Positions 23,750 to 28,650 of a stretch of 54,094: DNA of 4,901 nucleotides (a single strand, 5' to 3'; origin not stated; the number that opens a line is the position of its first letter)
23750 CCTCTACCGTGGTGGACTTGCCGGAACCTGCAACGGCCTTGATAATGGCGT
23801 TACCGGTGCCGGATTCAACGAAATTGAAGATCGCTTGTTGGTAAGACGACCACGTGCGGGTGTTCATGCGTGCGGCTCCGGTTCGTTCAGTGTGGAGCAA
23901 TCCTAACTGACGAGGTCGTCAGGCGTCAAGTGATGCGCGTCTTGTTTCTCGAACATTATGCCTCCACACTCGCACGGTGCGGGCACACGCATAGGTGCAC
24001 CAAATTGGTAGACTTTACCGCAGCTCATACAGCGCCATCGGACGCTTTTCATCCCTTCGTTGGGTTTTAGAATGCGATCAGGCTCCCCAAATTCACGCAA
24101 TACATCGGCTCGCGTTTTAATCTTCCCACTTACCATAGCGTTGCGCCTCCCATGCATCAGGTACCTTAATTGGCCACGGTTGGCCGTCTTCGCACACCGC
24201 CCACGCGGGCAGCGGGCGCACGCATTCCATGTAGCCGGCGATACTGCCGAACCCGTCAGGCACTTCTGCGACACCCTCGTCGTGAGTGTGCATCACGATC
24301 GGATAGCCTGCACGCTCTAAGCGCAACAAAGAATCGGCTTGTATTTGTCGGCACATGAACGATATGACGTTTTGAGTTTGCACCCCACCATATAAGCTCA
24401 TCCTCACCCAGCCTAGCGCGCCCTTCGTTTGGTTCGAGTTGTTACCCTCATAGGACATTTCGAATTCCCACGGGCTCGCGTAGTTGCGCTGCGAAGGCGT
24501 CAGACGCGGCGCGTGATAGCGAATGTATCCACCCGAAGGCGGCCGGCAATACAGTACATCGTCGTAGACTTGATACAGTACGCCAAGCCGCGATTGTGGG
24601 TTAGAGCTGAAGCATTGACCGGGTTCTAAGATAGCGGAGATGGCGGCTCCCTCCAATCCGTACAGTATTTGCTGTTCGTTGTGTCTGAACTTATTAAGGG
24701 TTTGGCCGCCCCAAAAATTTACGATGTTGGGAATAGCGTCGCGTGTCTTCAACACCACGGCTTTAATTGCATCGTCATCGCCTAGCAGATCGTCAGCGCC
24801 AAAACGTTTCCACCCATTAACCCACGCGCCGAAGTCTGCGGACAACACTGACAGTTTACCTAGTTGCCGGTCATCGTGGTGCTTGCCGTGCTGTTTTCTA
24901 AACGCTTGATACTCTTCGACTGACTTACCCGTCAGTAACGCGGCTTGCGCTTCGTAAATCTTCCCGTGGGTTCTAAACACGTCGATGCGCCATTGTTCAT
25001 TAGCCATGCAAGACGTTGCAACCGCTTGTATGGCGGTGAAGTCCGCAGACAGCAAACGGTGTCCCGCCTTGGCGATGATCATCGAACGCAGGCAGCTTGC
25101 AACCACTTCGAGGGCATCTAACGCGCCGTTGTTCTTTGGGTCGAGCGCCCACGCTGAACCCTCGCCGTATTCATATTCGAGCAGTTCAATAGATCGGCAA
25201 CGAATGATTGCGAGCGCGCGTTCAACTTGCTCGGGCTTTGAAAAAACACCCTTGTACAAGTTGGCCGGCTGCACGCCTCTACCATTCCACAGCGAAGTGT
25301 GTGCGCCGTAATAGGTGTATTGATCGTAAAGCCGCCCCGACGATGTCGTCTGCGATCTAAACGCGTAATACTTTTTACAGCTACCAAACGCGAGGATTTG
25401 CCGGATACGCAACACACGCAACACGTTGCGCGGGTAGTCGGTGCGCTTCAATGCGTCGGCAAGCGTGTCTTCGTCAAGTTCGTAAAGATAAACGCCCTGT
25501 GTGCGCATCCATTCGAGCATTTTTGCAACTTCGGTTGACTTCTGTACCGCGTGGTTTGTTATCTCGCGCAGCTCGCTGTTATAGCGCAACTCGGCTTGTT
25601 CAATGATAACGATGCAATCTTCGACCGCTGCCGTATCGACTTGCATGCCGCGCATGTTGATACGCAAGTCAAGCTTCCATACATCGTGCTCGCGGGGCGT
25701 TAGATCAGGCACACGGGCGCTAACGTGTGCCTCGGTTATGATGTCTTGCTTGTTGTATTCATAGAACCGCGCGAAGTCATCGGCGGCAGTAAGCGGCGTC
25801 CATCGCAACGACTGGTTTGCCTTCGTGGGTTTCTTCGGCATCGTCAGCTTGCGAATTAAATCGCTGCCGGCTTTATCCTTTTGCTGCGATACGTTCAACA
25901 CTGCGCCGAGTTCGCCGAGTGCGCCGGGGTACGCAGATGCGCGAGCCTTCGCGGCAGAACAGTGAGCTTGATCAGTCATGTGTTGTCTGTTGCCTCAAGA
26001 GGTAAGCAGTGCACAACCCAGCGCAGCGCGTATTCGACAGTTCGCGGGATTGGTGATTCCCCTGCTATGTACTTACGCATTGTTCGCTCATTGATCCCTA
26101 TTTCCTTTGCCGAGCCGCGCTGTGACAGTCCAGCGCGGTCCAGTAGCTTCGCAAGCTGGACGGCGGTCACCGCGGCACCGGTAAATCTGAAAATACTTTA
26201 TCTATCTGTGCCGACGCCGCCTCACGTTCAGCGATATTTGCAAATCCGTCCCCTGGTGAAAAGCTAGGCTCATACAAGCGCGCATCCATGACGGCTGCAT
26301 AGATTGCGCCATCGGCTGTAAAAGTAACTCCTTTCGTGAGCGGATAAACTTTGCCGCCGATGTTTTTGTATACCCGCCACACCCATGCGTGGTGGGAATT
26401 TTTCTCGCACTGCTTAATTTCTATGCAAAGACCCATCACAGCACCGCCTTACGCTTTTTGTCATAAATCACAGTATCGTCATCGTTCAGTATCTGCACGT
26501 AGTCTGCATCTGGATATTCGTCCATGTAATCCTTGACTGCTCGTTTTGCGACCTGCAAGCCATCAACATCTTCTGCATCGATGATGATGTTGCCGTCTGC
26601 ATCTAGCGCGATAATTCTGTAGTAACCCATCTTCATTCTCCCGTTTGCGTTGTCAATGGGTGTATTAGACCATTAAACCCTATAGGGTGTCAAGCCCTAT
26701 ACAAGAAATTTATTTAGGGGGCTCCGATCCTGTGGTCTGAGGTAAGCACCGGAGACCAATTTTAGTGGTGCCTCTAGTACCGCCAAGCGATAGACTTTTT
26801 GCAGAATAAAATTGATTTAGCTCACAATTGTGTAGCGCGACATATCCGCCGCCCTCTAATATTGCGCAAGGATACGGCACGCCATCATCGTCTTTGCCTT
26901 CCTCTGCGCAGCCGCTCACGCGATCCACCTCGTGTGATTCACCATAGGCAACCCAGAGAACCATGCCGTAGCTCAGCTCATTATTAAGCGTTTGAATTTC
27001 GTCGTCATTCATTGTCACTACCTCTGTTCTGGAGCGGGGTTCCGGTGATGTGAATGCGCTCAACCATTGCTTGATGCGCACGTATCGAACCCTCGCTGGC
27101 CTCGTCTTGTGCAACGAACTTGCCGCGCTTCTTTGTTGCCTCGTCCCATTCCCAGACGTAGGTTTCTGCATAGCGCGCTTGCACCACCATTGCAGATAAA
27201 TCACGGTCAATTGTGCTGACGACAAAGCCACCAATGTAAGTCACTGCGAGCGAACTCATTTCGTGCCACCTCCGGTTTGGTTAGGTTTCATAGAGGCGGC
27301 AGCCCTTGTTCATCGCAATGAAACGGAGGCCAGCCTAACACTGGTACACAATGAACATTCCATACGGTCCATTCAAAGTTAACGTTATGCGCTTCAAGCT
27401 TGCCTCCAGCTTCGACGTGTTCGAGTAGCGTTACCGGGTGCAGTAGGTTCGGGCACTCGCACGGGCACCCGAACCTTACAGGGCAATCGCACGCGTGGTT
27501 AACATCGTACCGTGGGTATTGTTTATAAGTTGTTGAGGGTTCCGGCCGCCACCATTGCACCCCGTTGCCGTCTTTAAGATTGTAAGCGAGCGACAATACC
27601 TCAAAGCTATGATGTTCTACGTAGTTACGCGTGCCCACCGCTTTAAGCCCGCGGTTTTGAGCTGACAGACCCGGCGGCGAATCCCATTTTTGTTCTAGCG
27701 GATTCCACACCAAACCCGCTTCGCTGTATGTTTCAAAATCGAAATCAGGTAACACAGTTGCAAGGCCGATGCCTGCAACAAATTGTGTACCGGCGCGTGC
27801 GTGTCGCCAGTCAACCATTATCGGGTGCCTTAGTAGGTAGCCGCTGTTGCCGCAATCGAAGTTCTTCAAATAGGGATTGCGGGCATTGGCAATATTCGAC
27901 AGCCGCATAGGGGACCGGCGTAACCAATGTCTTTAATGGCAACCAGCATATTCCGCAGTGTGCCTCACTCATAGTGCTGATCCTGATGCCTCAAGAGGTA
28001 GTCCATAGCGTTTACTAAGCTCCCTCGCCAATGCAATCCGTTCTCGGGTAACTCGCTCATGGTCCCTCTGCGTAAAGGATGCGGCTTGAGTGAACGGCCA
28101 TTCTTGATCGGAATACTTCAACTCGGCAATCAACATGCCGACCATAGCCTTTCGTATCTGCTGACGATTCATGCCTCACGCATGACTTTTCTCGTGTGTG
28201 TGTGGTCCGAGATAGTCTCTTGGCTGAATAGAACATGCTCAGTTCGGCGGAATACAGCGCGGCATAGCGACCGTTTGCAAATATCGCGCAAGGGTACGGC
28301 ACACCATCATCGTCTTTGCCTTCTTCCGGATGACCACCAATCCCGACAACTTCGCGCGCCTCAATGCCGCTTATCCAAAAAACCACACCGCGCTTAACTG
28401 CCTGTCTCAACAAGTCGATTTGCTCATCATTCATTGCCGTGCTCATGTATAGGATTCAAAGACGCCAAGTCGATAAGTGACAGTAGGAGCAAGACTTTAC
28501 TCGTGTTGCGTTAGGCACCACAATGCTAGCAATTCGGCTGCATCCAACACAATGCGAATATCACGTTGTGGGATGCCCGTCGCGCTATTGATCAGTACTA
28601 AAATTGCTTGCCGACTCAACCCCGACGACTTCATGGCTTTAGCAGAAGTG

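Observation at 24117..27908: Family A DNA polymerase split between ExoII and ExoIII by a 1.3-kb cassette of five small genes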

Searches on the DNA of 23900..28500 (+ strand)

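Call 4: search_dna_similar(query=window:23900-28500:+, collection=phages, mode=near, max_rows=30)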
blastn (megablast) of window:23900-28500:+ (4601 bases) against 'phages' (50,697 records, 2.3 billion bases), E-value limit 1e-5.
No match.

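Call 66: search_rna_families(source=window, start=25800, end=27500, threshold=evalue, max_evalue=1)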
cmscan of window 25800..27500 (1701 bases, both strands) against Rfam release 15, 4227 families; matches with E-value up to 1: 1.
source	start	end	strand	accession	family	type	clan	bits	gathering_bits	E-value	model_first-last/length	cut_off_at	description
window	26304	26367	+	RF00257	mir-194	Gene; miRNA;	-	22.3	52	0.04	1-82/82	no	mir-194 microRNA precursor family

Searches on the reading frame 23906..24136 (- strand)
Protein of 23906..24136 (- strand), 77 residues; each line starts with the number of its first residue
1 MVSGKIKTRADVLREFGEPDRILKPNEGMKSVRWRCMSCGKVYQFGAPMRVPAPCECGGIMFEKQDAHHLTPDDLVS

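Call 67: search_protein_families(library=pfam, proteins=[window:23906-24136:-], max_evalue=1)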
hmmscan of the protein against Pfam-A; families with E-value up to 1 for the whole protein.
seq(77 aa): 5 families
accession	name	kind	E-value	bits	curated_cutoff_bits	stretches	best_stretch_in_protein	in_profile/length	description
PF23458.2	DUF7130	-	0.002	18.4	35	1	26-57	46-76/89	Domain of unknown function (DUF7130)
PF07295.17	DUF1451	-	0.02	15.5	26.1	1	27-65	107-145/146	Zinc-ribbon containing domain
PF05191.20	ADK_lid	-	0.041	14.2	26.6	1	33-58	1-28/36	Adenylate kinase, active site lid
PF10058.14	Zn_ribbon_10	-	0.053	13.7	24.2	1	26-41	37-52/54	ER junction formation factor lunapark, zinc ribbon finger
PF14311.12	DUF4379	-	0.08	13.6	24.5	1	29-51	23-45/56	Probable Treble clef zinc finger domain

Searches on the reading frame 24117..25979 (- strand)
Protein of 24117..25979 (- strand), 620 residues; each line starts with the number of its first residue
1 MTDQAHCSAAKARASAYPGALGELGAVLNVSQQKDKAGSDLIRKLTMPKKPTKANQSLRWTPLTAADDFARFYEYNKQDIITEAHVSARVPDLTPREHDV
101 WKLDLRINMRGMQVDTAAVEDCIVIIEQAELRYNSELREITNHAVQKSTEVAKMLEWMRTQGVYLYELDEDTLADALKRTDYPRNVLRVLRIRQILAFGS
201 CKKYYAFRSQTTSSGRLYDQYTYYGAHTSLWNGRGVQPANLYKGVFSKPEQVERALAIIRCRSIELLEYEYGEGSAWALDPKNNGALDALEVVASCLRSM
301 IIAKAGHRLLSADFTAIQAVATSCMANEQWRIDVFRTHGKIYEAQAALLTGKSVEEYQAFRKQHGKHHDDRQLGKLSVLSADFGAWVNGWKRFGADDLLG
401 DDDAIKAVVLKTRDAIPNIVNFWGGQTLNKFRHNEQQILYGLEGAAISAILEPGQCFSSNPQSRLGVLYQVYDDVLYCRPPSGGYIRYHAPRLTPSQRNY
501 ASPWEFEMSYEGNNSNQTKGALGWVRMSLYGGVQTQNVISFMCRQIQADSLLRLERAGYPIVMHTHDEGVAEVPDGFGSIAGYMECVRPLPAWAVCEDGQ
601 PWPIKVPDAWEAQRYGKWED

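Call 3: search_protein_families(library=pfam, proteins=[window:24117-25979:-], max_evalue=0.01)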
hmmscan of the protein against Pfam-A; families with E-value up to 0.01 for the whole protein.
window:24117-25979:- (620 aa): 1 family
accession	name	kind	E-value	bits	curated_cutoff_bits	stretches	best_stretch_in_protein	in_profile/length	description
PF00476.26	DNA_pol_A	-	0.0063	15.9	34.3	0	297-366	141-211/381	DNA polymerase family A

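Call 5: search_dna_similar(query=window:24117-25979:-, collection=phages, mode=protein, max_rows=40)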
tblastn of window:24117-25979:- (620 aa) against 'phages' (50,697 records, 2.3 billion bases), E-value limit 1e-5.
Records with a match: 1629; places in all: 1700; records where one place covers at least 80% of the query: 959.
Best place of each record, by identity: <60% 1629.
By first word of the organism name: Salmonella 427; Escherichia 256; Streptococcus 130; Bacteroides 105; Staphylococcus 84; Xanthomonas 60; Vibrio 47; Klebsiella 29; Pseudomonas 25; Paenibacillus 24; and 93 more.
By host as written in the record: Escherichia coli 138; - 114; Salmonella enterica 72; Salmonella enterica subsp. enterica serovar Typhimurium 71; Salmonella enterica subsp. enterica serovar Enteritidis 59; Salmonella sp. 48; Vibrio lentus 34; Staphylococcus aureus 32; and 546 more.
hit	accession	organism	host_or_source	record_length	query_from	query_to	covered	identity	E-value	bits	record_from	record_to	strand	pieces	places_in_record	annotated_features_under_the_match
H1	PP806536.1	Pseudoalteromonas phage vB_Psp_PY6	Pseudoalteromonas sp. YM19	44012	21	617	96%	41.4%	5e-132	432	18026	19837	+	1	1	DNA polymerase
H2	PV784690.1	Aeromonaas phage AeroV_348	Aeromonas veronii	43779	22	617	96%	41.2%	1e-127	420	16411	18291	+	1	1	DNA-polymerase I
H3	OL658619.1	Oceanospirillum phage vB_OsaM_PD0307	Oceanospirillum sanctuarii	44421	23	617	96%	40.0%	6e-129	424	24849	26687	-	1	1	DNA polymerase I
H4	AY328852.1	Vibrio phage VP16T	-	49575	31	617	94%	39.2%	1e-106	413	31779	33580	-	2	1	orf38T: putative DNA polymerase | orf37T: hypothetical protein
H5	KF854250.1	Vibrio phage VP_EVC_2013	Vibrio parahaemolyticus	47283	31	617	95%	38.9%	2e-121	402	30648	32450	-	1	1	record has no annotation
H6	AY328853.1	Vibrio phage VP16C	-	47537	31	617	95%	38.9%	2e-121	402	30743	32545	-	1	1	orf39C: putative DNA polymerase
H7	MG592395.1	Vibrio phage 1.009.O._10N.261.51.C9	Vibrio lentus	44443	21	617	96%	37.9%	1e-122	405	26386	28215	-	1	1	DNA-directed DNA polymerase, family A, palm domain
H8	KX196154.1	Shewanella phage SFCi1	Shewanella fidelis 3313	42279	31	617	95%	37.5%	1e-94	402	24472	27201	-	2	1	putative DNA polymerase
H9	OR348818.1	Acinetobacter phage Scuro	Acinetobacter baumannii XH639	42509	21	617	96%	36.2%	1e-112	377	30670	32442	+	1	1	putative DNA-directed DNA polymerase | ribosome_binding_site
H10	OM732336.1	Alteromonas phage vB_AmaS-R9Y2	Alteromonas macleodii ATCC 27126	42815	32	617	95%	36.7%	7e-115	383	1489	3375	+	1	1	DNA polymerase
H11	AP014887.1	Vibrio phage CKB-S1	Vibrio coralliilyticus strain P1 ...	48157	31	617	95%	36.6%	2e-118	393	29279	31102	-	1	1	DNA polymerase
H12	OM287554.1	Alteromonas phage vB_AmaS-R9Y1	Alteromonas macleodii ATCC 27126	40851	32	617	95%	36.5%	3e-114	381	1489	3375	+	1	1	DNA polymerase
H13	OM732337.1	Alteromonas phage vB_AmaS-R9Y3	Alteromonas macleodii ATCC 27126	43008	32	617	95%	36.5%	4e-114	381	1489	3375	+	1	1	DNA polymerase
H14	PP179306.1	Vibrio phage 97.13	Vibrio mediterranei Vib-oc-097 (CECT ...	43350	34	617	94%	36.6%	8e-64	382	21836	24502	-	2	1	record has no annotation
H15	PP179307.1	Vibrio phage 367.14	Vibrio mediterranei OcU_367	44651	34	617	94%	36.5%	2e-110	370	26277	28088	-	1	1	record has no annotation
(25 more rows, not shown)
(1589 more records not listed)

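Call 8: search_protein_families(library=phrogs, proteins=[window:24117-25979:-], max_evalue=0.01)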
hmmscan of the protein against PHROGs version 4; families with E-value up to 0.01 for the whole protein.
window:24117-25979:- (620 aa): 3 families
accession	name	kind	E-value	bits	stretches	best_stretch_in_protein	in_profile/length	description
phrog_17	-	DNA, RNA and nucleotide metabolism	7.8e-50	170.9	1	6-617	758-1232/1445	DNA polymerase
phrog_10285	-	DNA, RNA and nucleotide metabolism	1.2e-25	91.3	1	294-576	42-285/321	DNA polymerase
phrog_7766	-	DNA, RNA and nucleotide metabolism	1.6e-17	64.6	1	403-594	6-168/186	DNA polymerase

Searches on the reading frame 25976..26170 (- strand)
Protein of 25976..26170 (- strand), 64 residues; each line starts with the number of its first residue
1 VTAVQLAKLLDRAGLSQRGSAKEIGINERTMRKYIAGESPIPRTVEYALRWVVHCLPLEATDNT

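Call 3: search_protein_families(library=pfam, proteins=[window:25976-26170:-], max_evalue=0.01)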
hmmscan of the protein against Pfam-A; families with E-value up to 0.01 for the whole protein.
window:25976-26170:- (64 aa): 1 family
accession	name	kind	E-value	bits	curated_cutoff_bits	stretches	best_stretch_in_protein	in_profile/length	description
PF13560.12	HTH_31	-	0.00047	20.8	27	1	4-44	4-46/64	Helix-turn-helix domain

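Call 8: search_protein_families(library=phrogs, proteins=[window:25976-26170:-], max_evalue=0.01)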
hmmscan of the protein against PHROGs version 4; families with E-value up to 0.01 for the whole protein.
window:25976-26170:- (64 aa): 10 families
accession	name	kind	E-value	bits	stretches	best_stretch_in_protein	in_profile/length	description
phrog_3865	-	unknown function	7.7e-08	33.5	1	6-56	16-67/74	-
phrog_4779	-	transcription regulation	2.6e-05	25.6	1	1-59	2-63/98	transcriptional regulator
phrog_2967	-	transcription regulation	4.8e-05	24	1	2-44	11-53/225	transcriptional regulator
phrog_2328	-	transcription regulation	0.00041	21.1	1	6-45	20-59/128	transcriptional repressor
phrog_1157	-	integration and excision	0.00078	19.7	1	5-40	9-43/422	transposase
phrog_27475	-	unknown function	0.0011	18.5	1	4-45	7-48/599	-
phrog_664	-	DNA, RNA and nucleotide metabolism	0.0012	19.7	1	1-44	87-130/210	DNA binding protein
phrog_6962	-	unknown function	0.0022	19.2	1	13-50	13-48/73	-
phrog_10187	-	unknown function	0.0048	17.6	1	13-44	19-50/178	-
phrog_4583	-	transcription regulation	0.0088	17.1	1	5-41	14-50/81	transcriptional repressor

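Call 67: search_protein_families(library=pfam, proteins=[window:25979-26170:-], max_evalue=1)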
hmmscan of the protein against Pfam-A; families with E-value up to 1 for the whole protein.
seq(64 aa): 4 families
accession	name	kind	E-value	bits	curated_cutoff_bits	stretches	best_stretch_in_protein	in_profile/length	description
PF13560.12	HTH_31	-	0.00047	20.8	27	1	4-44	4-46/64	Helix-turn-helix domain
PF01381.28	HTH_3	-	0.029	14.8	23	1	6-40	1-35/55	Helix-turn-helix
PF13384.12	HTH_23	-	0.085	13.2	24.6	1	5-35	9-38/50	Homeodomain-like domain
PF20432.4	Xre-like-HTH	-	0.087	13.6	25.8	1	7-33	16-42/63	Antitoxin Xre-like helix-turn-helix domain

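Call 68: search_protein_families(library=padloc, proteins=[window:25979-26170:-], max_evalue=0.1)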
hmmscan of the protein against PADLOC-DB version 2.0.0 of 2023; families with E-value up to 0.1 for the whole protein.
seq(64 aa): 1 family
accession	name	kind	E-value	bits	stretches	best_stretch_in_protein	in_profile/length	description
PDLC04775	PDC-M69A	-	0.025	13.1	1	6-40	12-46/113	-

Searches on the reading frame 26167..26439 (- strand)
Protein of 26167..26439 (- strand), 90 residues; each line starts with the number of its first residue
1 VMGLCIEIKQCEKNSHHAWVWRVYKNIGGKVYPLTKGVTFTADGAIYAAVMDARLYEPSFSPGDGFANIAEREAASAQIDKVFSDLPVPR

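Call 3: search_protein_families(library=pfam, proteins=[window:26167-26439:-], max_evalue=0.01)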
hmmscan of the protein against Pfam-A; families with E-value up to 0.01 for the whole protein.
window:26167-26439:- (90 aa): 0 families

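Call 8: search_protein_families(library=phrogs, proteins=[window:26167-26439:-], max_evalue=0.01)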
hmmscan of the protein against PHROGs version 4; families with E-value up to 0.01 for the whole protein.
window:26167-26439:- (90 aa): 0 families

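Call 67: search_protein_families(library=pfam, proteins=[window:26170-26439:-], max_evalue=1)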
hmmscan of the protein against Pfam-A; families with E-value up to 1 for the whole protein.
seq(90 aa): 0 families

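Call 68: search_protein_families(library=padloc, proteins=[window:26170-26439:-], max_evalue=0.1)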
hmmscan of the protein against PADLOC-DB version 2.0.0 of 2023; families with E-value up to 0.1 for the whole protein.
seq(90 aa): 0 families

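Call 80: find_related_loci(query=window:26170-26439:-, collection=viral_contigs, flank=4000)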
Query seq(90 aa) (90 aa) in viral_contigs; peptide patterns used: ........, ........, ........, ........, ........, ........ (x = any residue, [..] = any of these).
10 stretches matched a pattern; 2 encode a relative of the query (tblastn E <= 1e-3); 2 distinct loci.
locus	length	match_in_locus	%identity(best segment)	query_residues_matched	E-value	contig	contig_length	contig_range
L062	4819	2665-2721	63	7-21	1e-4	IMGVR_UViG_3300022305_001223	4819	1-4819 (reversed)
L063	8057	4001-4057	63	7-21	1e-4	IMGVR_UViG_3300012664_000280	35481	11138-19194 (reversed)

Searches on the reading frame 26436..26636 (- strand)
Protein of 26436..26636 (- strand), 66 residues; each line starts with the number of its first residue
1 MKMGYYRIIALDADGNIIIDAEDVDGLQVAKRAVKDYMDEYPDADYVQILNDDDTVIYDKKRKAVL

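Call 3: search_protein_families(library=pfam, proteins=[window:26436-26636:-], max_evalue=0.01)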
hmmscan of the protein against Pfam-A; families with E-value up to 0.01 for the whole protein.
window:26436-26636:- (66 aa): 0 families

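Call 8: search_protein_families(library=phrogs, proteins=[window:26436-26636:-], max_evalue=0.01)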
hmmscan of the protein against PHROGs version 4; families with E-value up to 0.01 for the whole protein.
window:26436-26636:- (66 aa): 0 families

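Call 67: search_protein_families(library=pfam, proteins=[window:26439-26636:-], max_evalue=1)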
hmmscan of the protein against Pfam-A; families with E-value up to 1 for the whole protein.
seq(66 aa): 2 families
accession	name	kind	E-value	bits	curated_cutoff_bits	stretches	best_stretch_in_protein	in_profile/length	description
PF05637.18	Glyco_transf_34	-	0.027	14.6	23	1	32-63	64-94/238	galactosyl transferase GMA12/MNN10 family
PF23731.1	ARM_ECM29_C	-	0.3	11.7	27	1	6-54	33-80/241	ECM29, C-terminal ARM-like repeats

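Call 68: search_protein_families(library=padloc, proteins=[window:26439-26636:-], max_evalue=0.1)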
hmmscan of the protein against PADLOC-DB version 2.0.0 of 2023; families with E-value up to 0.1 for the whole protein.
seq(66 aa): 0 families
